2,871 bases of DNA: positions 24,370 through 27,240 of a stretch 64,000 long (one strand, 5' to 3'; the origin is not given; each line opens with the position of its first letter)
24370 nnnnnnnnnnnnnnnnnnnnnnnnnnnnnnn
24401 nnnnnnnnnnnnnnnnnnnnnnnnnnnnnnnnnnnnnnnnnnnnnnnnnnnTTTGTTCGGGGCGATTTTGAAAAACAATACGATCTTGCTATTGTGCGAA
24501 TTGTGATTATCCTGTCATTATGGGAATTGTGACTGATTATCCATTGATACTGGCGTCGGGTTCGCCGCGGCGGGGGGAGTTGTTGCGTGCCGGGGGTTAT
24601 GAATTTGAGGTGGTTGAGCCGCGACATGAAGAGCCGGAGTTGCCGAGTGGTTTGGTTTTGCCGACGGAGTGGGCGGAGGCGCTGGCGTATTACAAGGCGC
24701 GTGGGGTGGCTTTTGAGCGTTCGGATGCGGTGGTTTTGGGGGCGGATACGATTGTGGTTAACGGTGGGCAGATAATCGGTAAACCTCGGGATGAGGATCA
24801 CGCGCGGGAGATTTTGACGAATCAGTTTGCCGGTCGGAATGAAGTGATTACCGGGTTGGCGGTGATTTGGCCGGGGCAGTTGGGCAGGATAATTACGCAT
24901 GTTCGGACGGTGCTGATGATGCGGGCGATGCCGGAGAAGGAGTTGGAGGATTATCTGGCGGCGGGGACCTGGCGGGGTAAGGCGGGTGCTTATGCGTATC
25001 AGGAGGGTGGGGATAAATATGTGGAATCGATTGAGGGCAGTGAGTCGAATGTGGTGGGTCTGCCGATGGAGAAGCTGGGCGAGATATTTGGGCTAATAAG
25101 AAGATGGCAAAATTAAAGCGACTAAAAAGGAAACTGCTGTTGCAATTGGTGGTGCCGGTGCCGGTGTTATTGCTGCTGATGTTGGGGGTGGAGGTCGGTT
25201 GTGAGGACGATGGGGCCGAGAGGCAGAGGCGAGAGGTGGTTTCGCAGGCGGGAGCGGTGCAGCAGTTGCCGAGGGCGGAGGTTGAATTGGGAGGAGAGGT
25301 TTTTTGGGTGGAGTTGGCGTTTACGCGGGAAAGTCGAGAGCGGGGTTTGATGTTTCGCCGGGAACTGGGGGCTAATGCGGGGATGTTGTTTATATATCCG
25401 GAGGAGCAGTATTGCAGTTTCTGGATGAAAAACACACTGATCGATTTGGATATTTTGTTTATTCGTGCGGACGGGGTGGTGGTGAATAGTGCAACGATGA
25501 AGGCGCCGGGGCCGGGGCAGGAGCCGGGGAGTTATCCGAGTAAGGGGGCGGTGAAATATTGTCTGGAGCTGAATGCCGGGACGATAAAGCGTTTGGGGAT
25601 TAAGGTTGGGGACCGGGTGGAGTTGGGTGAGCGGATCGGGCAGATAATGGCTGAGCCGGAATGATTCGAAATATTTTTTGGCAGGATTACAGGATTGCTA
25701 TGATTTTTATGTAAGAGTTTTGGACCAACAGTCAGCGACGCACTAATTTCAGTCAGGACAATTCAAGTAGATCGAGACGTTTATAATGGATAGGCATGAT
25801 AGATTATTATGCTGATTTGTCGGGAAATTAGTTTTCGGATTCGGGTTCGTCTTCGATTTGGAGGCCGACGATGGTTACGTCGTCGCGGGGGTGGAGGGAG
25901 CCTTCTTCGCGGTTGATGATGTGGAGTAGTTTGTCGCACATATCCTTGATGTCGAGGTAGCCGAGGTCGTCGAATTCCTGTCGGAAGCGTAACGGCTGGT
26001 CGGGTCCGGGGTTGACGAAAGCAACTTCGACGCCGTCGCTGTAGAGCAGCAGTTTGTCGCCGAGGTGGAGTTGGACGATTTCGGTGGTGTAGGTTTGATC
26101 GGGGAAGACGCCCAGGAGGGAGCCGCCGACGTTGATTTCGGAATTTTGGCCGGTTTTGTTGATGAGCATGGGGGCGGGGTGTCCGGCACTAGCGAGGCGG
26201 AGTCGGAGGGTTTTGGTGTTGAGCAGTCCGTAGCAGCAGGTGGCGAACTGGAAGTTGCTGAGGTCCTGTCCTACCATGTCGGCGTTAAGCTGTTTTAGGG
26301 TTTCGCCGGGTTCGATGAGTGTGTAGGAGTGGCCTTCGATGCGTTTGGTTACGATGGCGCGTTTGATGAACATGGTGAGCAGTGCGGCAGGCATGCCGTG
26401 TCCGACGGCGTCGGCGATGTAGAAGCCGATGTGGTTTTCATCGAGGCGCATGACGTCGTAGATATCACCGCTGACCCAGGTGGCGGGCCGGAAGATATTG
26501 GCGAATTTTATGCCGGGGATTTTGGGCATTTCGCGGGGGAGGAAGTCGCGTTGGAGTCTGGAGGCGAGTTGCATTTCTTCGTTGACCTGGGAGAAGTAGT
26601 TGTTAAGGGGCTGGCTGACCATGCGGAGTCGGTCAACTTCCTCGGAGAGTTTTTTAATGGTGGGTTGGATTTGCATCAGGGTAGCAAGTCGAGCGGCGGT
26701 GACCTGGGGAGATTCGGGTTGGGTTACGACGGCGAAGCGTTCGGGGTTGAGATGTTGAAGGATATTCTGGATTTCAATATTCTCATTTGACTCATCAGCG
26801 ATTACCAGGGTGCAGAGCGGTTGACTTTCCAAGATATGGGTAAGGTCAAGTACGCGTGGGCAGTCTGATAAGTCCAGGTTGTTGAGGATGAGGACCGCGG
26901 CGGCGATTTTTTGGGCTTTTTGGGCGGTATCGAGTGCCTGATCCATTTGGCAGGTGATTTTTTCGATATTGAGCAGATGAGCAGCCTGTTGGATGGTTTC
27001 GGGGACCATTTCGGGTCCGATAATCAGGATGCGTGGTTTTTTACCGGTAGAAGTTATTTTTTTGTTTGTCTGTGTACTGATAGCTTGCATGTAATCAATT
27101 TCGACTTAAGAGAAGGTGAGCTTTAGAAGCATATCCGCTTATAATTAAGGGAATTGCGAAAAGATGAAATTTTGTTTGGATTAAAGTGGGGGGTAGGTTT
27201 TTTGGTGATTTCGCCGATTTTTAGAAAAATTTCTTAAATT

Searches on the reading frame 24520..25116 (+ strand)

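Call 8: search_protein_families(library=pfam, proteins=[window:24520-25116:+])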
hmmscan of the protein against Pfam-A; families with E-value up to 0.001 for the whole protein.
window:24520-25116:+ (198 aa): 1 family
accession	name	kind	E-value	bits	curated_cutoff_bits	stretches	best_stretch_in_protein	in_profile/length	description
PF02545.19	Maf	-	2.5e-44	151.6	27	1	8-188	1-182/187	Maf-like protein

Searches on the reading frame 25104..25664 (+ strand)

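Call 8: search_protein_families(library=pfam, proteins=[window:25104-25664:+])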
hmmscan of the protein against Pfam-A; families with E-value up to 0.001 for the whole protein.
window:25104-25664:+ (186 aa): 1 family
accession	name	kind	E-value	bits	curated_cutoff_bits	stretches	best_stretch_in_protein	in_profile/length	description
PF02643.20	DUF192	-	1e-32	112.6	27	1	68-173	2-95/96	Uncharacterized ACR, COG1430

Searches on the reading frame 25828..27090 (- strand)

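Call 8: search_protein_families(library=pfam, proteins=[window:25828-27090:-])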
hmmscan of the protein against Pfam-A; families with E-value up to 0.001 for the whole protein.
window:25828-27090:- (420 aa): 1 family
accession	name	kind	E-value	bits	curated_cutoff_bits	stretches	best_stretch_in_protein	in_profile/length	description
PF07228.17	SpoIIE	-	6e-36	124.6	25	1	218-412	2-191/192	Stage II sporulation protein E (SpoIIE)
